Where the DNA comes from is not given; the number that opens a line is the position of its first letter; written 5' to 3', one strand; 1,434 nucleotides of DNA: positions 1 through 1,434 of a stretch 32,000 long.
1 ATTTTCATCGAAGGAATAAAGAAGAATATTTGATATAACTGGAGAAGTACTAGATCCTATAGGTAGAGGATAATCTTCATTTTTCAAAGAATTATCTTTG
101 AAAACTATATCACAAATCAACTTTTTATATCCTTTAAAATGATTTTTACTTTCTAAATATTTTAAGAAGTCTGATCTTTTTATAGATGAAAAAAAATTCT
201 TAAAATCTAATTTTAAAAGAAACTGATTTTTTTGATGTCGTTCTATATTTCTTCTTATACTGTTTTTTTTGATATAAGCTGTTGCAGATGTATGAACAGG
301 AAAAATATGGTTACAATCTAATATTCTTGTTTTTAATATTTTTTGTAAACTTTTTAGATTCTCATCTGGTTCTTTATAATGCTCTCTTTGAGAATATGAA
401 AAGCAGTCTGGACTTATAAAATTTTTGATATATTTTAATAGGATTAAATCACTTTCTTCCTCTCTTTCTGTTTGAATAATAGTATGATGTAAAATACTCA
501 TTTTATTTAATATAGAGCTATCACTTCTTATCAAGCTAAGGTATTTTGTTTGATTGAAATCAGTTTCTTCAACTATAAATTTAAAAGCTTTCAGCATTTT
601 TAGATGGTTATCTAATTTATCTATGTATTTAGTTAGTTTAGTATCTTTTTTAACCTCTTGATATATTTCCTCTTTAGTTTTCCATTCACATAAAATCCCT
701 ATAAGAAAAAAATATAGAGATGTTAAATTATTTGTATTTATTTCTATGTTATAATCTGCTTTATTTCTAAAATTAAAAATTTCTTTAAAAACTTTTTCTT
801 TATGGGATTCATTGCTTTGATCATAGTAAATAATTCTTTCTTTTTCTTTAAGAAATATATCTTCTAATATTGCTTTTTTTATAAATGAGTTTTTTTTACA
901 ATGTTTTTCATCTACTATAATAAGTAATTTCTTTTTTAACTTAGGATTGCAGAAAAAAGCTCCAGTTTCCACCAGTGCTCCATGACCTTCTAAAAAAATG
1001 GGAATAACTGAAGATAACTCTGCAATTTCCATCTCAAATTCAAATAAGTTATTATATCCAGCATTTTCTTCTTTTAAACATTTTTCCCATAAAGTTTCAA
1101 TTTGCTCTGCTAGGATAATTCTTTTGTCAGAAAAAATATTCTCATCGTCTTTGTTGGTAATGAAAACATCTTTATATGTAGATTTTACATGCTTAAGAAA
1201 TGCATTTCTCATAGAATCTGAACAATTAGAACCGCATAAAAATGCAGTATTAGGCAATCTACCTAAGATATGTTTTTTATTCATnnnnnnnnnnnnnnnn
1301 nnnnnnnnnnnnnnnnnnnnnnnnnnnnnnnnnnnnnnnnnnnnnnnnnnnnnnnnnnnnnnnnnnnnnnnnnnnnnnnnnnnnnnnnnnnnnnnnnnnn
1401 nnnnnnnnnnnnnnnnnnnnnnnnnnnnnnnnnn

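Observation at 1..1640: Reverse transcriptase with ~320-aa N-terminal extension and a long structured upstream non-coding region (fused single-protein retron-like system?)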

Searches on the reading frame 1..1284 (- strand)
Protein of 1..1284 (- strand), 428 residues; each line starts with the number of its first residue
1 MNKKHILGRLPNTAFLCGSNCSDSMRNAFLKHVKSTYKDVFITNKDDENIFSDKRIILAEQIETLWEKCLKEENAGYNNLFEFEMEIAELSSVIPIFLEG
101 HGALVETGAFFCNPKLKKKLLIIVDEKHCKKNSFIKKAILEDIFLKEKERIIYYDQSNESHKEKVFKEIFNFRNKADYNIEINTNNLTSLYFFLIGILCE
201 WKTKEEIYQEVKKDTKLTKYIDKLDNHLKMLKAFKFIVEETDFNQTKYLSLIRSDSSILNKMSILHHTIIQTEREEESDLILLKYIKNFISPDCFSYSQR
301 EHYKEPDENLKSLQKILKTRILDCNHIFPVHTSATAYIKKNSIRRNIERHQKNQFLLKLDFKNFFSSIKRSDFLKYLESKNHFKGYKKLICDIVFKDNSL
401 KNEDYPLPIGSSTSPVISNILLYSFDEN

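Call 5: search_protein_families(library=pfam, proteins=[window:1-1284:-], max_evalue=1)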
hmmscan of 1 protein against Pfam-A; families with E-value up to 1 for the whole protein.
window:1-1284:- (428 aa): 2 families
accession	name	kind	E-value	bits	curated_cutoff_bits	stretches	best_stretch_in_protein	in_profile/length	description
PF00078.32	RVT_1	-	3.2e-10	40.5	29.6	1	307-426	16-138/205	Reverse transcriptase (RNA-dependent DNA polymerase)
PF18213.6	SUB1_ProdP9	-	0.74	10.1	25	0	121-145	2-26/80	SUB1 protease Prodomain ProdP9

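Call 6: search_protein_families(library=padloc, proteins=[window:1-1284:-], max_evalue=1)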
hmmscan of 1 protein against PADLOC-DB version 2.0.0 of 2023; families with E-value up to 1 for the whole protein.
window:1-1284:- (428 aa): 40 families (the best 25 are shown)
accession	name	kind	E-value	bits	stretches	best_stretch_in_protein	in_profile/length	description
PDLC02928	NDT_II-A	-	4e-37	126.2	1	9-260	19-246/279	-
PDLC02939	RT_II-A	-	1.6e-32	111.2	1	304-427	45-163/304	-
PDLC02936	RT_I-A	-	3.3e-26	90.3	1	305-427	46-166/308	-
PDLC02943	RT_III-A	-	4.2e-22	76.5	1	304-427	66-179/322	-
PDLC02942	RT_III-A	-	5.4e-22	76.3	1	303-427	85-199/341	-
PDLC02941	RT_II-A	-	3.3e-20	70.5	1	303-427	56-170/309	-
PDLC03739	RT_Ec107-like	-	5.9e-20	69.8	1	304-427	53-167/307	retron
PDLC02960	RT-Protease_XI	-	6.3e-19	66.3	1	304-427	50-164/506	single gene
PDLC02959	RT-Protease_XI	-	6.4e-19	66.2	1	304-427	52-166/510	single gene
PDLC02940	RT_II-A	-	6.4e-18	62.6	1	305-427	229-341/477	-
PDLC02946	RT_III-A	-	5.9e-17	59.8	1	298-427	73-191/330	-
PDLC02930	NDT_II-A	-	7.7e-17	59.7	1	63-216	58-209/272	-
PDLC02944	RT_III-A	-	3.6e-16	57.4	2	306-390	88-165/597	-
PDLC02938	RT_I-B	-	1.6e-15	55.1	1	302-426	42-162/332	-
PDLC02963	RT-Toprim_I-C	-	3.5e-15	53.6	1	303-426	55-179/552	single gene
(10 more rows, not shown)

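Call 7: search_protein_families(library=ncbifam, proteins=[window:1-1284:-], max_evalue=1)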
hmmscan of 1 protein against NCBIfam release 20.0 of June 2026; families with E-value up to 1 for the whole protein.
window:1-1284:- (428 aa): 5 families
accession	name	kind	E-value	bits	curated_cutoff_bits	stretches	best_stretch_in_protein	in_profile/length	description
NF038232.1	STM3845_fam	equivalog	1.1e-31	110.5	100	1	11-259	9-254/277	retron St85 family effector protein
NF038233.2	retron_St85_RT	exception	1e-30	107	235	1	304-427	42-158/289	retron St85 family RNA-directed DNA polymerase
NF038237.1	retron_Ec67_fus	exception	7.4e-14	51.1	450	1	304-426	53-180/572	retron Ec67 family RNA-directed DNA polymerase/endonuclease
NF042941.1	Retron_TIR_antiphage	equivalog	1.5e-12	47.1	600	1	303-427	44-160/464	TIR domain-containing anti-phage reverse transcriptase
TIGR04416.1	group_II_RT_mat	equivalog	3.1e-05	23.2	300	1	342-427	113-200/353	group II intron reverse transcriptase/maturase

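Call 11: find_homologous_proteins(query=window:1-1284:-)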
Query window:1-1284:- (428 aa): 15 proteins with E <= 0.001 among 5243 candidates.
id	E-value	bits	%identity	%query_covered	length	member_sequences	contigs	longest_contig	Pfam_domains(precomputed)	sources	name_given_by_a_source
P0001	1.5e-278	942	100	100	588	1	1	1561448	PF00078.33,PF28093.1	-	-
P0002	8.9e-146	504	56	100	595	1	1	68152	PF00078.33,PF28093.1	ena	-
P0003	6.9e-140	485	56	100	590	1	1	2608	PF00078.33,PF28093.1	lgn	-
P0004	1.6e-138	480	55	100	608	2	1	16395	PF00078.33,PF28093.1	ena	-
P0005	4.5e-138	479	56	100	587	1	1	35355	PF00078.33,PF28093.1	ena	-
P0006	5.6e-137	475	55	100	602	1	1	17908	PF00078.33,PF28093.1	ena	-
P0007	4.3e-135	469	53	100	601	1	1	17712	PF00078.33,PF28093.1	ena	-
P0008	4.8e-135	469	55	100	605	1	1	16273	PF00078.33,PF28093.1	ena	-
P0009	8.1e-129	448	54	100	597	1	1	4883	PF00078.33,PF28093.1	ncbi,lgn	-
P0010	2.1e-125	437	52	100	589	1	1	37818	PF00078.33,PF28093.1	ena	-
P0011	1.9e-114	401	54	84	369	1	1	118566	PF28093.1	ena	-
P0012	2.6e-88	315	52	72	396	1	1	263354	PF00078.33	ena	-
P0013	7.7e-84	300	52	72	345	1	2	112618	PF00078.33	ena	-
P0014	1.9e-47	181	60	37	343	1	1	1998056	PF00078.33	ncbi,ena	-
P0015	2.1e-5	42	31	43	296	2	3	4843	PF28093.1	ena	-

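Call 13: find_encoding_contigs(protein=P0001, flank=6000, max_places=3)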
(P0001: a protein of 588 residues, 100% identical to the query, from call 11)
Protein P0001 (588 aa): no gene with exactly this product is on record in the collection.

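Call 14: find_encoding_contigs(protein=P0002, flank=4000, max_places=2)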
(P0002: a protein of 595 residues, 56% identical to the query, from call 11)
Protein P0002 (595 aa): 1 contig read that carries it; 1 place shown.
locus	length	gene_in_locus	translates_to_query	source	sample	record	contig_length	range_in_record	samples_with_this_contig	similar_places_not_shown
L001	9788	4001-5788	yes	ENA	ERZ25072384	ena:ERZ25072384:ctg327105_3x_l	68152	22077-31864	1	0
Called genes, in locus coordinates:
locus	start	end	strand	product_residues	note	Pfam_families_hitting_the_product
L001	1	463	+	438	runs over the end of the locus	PF05598:DUF772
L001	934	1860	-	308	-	PF13276:HTH_21 (faint), PF00665:rve, PF13683:rve_3, PF13333:rve_2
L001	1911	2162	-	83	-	PF01527:HTH_Tnp_1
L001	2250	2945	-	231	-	PF12762:DDE_Tnp_IS1595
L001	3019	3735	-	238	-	-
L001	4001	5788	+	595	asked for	PF28093:STM3845, PF00078:RVT_1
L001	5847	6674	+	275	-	-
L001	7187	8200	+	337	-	PF13384:HTH_23 (faint), PF13592:HTH_33, PF13358:DDE_3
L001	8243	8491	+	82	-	-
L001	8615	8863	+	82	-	-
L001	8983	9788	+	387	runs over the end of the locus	PF05598:DUF772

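Call 15: find_encoding_contigs(protein=P0005, flank=4000, max_places=2)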
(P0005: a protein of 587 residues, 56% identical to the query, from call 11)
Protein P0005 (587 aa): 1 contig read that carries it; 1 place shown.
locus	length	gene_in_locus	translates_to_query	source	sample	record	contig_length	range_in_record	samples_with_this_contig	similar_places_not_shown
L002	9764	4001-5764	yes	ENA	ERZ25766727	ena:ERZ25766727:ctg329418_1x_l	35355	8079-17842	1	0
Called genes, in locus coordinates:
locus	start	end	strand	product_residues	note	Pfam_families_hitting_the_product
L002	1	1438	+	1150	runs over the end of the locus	-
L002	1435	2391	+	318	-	-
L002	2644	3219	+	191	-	PF18818:MPTase-PolyVal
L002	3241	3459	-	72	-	-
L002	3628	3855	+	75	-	-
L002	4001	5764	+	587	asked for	PF28093:STM3845, PF00078:RVT_1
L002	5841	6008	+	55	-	-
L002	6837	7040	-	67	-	-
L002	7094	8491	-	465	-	PF11805:DUF3326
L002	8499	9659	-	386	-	PF02784:Orn_Arg_deC_N, PF00278:Orn_DAP_Arg_deC (weak)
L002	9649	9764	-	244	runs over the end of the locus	-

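Call 16: find_encoding_contigs(protein=P0010, flank=4000, max_places=2)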
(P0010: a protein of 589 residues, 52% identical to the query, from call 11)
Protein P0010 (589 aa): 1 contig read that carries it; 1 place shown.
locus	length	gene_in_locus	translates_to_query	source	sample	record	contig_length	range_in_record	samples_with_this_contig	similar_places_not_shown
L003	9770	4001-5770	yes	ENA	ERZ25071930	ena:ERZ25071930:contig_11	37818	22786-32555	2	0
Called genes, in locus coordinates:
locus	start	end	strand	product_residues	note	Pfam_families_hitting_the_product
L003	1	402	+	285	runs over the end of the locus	PF08401:ArdcN, PF18818:MPTase-PolyVal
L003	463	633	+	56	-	-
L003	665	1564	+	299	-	-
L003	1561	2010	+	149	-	-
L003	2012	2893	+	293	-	-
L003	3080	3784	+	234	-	-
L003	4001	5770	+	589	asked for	PF28093:STM3845, PF00078:RVT_1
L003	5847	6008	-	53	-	-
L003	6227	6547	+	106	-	-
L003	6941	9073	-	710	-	PF00270:DEAD, PF04851:ResIII, PF00271:Helicase_C, PF22590:Cas3-like_C_2 (weak)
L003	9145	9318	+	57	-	-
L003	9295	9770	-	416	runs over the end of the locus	PF01610:DDE_Tnp_ISL3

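Call 22: find_related_loci(query=A2, collection=genome_contigs, flank=5000)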
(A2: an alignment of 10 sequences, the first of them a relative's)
Query A2 (588 aa) in genome_contigs; peptide patterns used: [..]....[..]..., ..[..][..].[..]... (x = any residue, [..] = any of these).
49 stretches matched a pattern; 4 encode a relative of the query (tblastn E <= 1e-3); 4 distinct loci.
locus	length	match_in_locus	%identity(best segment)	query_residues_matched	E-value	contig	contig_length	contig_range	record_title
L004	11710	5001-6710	58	3-557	0e+0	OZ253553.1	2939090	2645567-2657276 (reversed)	MAG: Bdellovibrionales bacterium isolate 718c6f2f-befc-45a4-8b03-224bf2cf1e11 genome assembly, chromosome: 1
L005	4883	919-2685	56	3-577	0e+0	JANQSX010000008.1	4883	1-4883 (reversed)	MAG: Bdellovibrionales bacterium isolate IP30b_bin.7 k99_1521575, whole genome shotgun sequence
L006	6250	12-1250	55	178-577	9e-141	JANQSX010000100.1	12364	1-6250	MAG: Bdellovibrionales bacterium isolate IP30b_bin.7 k99_47239, whole genome shotgun sequence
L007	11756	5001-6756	55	1-576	6e-173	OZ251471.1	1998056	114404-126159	MAG: Bdellovibrionales bacterium isolate a3915b71-a7a2-4ed1-81bf-c205b5af3125 genome assembly, chromosome: 1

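Call 23: find_encoding_contigs(protein=P0004, flank=3000, max_places=1)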
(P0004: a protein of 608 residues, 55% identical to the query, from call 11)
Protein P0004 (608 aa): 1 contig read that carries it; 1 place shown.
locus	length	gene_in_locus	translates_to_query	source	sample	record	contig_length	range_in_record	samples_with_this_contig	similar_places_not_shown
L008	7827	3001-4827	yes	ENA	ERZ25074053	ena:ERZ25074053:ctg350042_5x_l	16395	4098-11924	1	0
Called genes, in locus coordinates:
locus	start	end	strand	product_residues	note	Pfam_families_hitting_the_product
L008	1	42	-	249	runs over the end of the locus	PF13310:Virulence_RhuM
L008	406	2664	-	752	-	PF13166:AAA_13, PF13304:AAA_21 (faint)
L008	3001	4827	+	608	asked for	PF28093:STM3845, PF00078:RVT_1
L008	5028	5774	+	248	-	-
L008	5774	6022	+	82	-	-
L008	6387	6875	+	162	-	PF13274:SocA_Panacea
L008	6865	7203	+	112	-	-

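Call 24: find_encoding_contigs(protein=P0006, flank=3000, max_places=1)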
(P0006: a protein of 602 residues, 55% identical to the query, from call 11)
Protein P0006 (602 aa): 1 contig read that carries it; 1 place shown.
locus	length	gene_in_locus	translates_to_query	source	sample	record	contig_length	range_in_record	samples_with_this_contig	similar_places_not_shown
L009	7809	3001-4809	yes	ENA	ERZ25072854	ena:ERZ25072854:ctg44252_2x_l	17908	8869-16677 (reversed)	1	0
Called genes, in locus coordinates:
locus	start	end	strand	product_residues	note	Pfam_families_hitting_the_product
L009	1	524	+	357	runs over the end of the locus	PF13365:Trypsin_2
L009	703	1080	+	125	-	PF13340:DUF4096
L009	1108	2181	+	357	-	PF14657:Arm-DNA-bind_4 (weak), PF22022:Phage_int_M (weak), PF00589:Phage_integrase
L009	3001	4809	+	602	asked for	PF28093:STM3845, PF00078:RVT_1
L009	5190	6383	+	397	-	PF08867:FRG, PF13414:TPR_11, PF00515:TPR_1, PF13414:TPR_11, PF13432:TPR_16, PF00515:TPR_1, PF13414:TPR_11, PF13432:TPR_16, +25 more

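Call 25: find_encoding_contigs(protein=P0007, flank=3000, max_places=1)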
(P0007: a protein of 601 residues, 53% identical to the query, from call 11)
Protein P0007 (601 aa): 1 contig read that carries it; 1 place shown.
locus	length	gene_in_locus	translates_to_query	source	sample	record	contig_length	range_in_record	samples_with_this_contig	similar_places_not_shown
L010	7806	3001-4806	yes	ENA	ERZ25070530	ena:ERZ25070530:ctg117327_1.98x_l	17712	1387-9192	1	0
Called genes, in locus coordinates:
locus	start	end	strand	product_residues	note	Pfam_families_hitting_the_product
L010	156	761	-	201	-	PF07963:N_methyl (weak)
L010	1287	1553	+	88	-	-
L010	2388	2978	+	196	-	PF00665:rve, PF13683:rve_3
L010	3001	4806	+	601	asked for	PF28093:STM3845, PF00078:RVT_1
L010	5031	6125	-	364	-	PF08808:RES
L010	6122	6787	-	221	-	PF21648:M1E1E6-like (weak)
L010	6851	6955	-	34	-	-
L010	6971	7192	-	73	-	-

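Call 26: find_encoding_contigs(protein=P0008, flank=3000, max_places=1)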
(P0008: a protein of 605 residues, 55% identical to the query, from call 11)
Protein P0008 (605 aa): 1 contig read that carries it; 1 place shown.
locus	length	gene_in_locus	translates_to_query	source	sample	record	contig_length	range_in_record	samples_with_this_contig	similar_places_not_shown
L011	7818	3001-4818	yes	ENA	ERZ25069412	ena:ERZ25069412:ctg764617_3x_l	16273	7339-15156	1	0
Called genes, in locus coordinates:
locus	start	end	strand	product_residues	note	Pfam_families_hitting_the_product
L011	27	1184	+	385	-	PF00389:2-Hacid_dh, PF02826:2-Hacid_dh_C, PF22629:ACT_AHAS_ss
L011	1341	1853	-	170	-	PF00665:rve, PF13683:rve_3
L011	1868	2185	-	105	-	PF01527:HTH_Tnp_1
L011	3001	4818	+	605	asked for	PF28093:STM3845, PF00078:RVT_1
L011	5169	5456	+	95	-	PF01527:HTH_Tnp_1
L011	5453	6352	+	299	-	PF13276:HTH_21, PF00665:rve, PF13683:rve_3, PF13333:rve_2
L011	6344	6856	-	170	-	PF05598:DUF772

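Call 38: search_protein_families(library=padloc, proteins=[P0001], max_evalue=0.001)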
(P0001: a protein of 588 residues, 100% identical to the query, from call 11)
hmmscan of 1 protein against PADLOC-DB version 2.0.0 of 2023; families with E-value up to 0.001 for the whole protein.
P0001 (588 aa): 49 families (the best 25 are shown)
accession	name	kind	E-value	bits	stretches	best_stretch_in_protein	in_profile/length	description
PDLC02939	RT_II-A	-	6.6e-76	253.7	1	304-561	45-297/304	-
PDLC02936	RT_I-A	-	5.1e-66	221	1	305-561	46-300/308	-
PDLC02941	RT_II-A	-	6.6e-48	161.4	1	303-568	56-303/309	-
PDLC02940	RT_II-A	-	2.7e-42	143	1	305-548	229-456/477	-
PDLC02943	RT_III-A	-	1.2e-39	134.1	1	304-534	66-279/322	-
PDLC02942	RT_III-A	-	5.6e-39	132.2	1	303-535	85-310/341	-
PDLC03739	RT_Ec107-like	-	2.1e-38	130.4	1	304-517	53-249/307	retron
PDLC02956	RT_XIII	-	3.4e-37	126.6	2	402-557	267-420/469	-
PDLC02928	NDT_II-A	-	9e-37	125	1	9-260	19-246/279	-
PDLC02937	RT_I-B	-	1.8e-36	124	1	295-557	35-302/316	-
PDLC02944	RT_III-A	-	1.4e-34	118.2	2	407-557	205-365/597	-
PDLC02946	RT_III-A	-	9.6e-34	115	1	298-530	73-289/330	-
PDLC02967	RT-Toprim_I-C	-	4.6e-33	112.8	1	304-587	52-336/549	single gene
PDLC02955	RT_X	-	1e-32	111.6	1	304-541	41-264/272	-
PDLC02959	RT-Protease_XI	-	2e-32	110.8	1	304-527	52-270/510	single gene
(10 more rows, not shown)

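Call 39: search_protein_families(library=ncbifam, proteins=[P0001], max_evalue=0.01)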
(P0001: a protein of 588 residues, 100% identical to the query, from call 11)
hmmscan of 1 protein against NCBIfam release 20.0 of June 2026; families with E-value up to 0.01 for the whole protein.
P0001 (588 aa): 7 families
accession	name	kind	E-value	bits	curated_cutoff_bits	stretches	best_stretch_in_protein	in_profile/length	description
NF038233.2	retron_St85_RT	exception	3.7e-70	236.5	235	1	304-557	42-288/289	retron St85 family RNA-directed DNA polymerase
NF038232.1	STM3845_fam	equivalog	3.2e-31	109.1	100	1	11-260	9-255/277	retron St85 family effector protein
NF038237.1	retron_Ec67_fus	exception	8.5e-30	103.7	450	1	304-586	53-356/572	retron Ec67 family RNA-directed DNA polymerase/endonuclease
NF042941.1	Retron_TIR_antiphage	equivalog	4.4e-27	95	600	1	303-535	44-277/464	TIR domain-containing anti-phage reverse transcriptase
TIGR04416.1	group_II_RT_mat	equivalog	3.9e-15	55.8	300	1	342-534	113-297/353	group II intron reverse transcriptase/maturase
NF041746.1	Drt2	equivalog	1.5e-11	44.1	390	1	365-490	173-302/416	antiviral reverse transcriptase Drt2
NF041747.1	Drt3a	equivalog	2.9e-10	40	200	1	349-490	106-243/412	antiviral reverse transcriptase Drt3a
